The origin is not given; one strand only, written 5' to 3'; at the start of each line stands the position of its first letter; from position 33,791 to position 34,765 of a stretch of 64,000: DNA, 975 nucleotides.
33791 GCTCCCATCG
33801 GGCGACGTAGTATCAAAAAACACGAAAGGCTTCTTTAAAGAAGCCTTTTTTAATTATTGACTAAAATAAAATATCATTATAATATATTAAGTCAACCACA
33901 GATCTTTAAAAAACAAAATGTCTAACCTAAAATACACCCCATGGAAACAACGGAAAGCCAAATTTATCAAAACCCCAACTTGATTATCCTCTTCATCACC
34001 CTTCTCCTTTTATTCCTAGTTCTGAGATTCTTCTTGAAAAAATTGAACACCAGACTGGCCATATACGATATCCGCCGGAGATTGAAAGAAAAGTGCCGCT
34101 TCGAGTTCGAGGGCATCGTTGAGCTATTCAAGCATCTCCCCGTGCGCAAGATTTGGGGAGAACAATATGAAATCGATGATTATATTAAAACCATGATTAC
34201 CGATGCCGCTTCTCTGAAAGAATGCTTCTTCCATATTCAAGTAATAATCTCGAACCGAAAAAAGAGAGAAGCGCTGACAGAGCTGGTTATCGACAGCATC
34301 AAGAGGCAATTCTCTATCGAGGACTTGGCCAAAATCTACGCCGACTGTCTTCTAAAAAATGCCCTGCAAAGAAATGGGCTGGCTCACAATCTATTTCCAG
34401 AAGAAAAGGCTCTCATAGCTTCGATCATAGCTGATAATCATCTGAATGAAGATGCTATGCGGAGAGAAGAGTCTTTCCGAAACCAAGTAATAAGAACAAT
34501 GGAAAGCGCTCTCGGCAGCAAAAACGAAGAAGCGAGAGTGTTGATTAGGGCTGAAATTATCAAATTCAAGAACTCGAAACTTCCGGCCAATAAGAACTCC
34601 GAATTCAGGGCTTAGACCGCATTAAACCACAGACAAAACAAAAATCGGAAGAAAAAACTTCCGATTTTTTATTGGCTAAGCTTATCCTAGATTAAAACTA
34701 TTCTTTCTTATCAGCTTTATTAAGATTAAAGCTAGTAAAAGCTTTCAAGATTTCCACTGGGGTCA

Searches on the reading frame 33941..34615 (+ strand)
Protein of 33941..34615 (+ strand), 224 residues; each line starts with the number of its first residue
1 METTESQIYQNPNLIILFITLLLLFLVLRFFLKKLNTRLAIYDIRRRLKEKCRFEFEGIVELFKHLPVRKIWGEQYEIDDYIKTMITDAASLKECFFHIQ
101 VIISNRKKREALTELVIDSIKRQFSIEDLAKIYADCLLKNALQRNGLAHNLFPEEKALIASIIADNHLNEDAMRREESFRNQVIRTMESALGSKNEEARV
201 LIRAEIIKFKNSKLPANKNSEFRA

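Call 29: search_protein_families(library=pfam, proteins=[window:33941-34615:+], max_evalue=0.001)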
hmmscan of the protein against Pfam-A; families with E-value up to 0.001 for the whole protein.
window:33941-34615:+ (224 aa): 0 families

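Call 73: search_protein_families(library=pfam, proteins=[window:33941-34615:+], max_evalue=0.1)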
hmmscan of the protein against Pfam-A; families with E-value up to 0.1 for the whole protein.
window:33941-34615:+ (224 aa): 1 family
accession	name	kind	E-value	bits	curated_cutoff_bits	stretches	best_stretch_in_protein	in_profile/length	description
PF02739.22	5_3_exonuc_N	-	0.083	13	34.3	0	45-94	74-122/164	5'-3' exonuclease, N-terminal resolvase-like domain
